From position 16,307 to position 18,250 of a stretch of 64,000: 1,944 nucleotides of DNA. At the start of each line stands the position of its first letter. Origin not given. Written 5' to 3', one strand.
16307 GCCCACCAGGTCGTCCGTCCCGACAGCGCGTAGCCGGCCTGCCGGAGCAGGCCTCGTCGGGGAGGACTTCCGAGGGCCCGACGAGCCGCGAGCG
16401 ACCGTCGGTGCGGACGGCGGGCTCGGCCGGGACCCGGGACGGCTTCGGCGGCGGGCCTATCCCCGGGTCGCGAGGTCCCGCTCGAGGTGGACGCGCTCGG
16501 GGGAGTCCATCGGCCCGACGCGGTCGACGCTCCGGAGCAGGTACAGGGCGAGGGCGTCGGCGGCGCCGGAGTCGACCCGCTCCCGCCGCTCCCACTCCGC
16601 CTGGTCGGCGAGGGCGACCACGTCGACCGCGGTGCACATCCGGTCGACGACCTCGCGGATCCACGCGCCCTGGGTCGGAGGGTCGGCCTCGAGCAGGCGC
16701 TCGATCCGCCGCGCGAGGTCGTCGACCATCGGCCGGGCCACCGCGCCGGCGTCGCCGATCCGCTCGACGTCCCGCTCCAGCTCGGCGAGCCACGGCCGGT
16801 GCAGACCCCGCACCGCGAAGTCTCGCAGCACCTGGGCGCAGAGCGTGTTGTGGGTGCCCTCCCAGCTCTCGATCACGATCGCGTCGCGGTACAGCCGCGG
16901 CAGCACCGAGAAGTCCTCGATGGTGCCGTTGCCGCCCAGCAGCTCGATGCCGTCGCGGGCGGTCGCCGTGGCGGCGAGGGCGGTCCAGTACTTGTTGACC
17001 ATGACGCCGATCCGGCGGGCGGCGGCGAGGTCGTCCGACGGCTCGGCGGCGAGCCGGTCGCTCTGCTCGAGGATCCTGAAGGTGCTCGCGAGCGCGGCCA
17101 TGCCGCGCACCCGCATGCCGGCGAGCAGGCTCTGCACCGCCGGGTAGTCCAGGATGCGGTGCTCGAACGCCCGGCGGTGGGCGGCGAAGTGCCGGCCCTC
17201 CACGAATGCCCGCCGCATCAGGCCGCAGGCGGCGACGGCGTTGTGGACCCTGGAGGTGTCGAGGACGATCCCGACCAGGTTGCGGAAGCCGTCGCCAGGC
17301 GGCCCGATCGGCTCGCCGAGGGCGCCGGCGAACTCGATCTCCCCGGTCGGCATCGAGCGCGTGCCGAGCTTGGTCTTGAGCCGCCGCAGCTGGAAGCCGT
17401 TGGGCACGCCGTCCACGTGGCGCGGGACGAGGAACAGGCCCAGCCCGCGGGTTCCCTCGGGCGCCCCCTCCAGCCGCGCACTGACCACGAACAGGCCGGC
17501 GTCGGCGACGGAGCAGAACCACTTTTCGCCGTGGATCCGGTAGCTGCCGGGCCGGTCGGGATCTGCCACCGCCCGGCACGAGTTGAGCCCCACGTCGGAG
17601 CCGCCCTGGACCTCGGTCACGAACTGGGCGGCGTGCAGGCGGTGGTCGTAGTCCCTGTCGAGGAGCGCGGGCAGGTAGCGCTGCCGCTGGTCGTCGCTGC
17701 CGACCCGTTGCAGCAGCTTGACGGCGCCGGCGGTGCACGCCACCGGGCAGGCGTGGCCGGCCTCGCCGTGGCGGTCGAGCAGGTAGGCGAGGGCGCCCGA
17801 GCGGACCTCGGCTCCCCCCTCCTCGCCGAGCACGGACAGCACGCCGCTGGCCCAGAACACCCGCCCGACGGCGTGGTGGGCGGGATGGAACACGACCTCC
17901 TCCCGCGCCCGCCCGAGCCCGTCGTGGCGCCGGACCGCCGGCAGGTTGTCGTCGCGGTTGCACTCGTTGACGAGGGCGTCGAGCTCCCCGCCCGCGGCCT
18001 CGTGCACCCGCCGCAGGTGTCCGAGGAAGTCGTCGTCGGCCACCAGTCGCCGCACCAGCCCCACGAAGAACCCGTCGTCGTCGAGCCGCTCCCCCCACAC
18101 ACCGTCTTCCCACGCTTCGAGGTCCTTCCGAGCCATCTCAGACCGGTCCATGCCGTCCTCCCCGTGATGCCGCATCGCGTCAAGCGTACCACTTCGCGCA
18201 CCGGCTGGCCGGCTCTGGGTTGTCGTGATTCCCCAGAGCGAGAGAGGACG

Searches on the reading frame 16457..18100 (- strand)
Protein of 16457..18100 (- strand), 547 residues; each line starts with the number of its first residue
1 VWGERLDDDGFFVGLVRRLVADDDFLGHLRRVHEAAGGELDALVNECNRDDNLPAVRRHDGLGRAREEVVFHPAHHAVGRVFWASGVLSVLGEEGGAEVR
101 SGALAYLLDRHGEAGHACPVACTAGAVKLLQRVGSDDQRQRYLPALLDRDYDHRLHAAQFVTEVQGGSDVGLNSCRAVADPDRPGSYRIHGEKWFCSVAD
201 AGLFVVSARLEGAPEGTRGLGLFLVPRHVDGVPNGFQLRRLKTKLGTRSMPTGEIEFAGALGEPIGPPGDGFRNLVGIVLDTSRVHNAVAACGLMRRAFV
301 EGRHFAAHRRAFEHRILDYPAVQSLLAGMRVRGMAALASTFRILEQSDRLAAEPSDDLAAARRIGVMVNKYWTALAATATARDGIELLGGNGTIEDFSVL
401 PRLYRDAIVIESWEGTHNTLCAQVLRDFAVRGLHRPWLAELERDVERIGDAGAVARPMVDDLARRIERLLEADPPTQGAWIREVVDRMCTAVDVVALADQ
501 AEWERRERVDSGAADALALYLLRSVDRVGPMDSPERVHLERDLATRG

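Call 104: search_protein_families(library=pfam, proteins=[window:16457-18100:-], max_evalue=0.001)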
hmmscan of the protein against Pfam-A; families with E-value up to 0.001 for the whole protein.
window:16457-18100:- (547 aa): 4 families
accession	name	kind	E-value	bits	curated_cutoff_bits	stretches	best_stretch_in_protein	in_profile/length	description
PF00441.29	Acyl-CoA_dh_1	-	1.9e-21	77.2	22.4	1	269-426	1-147/150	Acyl-CoA dehydrogenase, C-terminal domain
PF02770.24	Acyl-CoA_dh_M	-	1e-16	61.3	33.3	1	160-258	3-95/97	Acyl-CoA dehydrogenase, middle domain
PF18158.6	AidB_N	-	1.1e-14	55.3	22.9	1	26-152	31-155/156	Adaptive response protein AidB N-terminal domain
PF22924.1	ACOX_C_alpha1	-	0.00017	21.9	27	1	308-426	40-166/169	Acyl-CoA oxidase, C-alpha1 domain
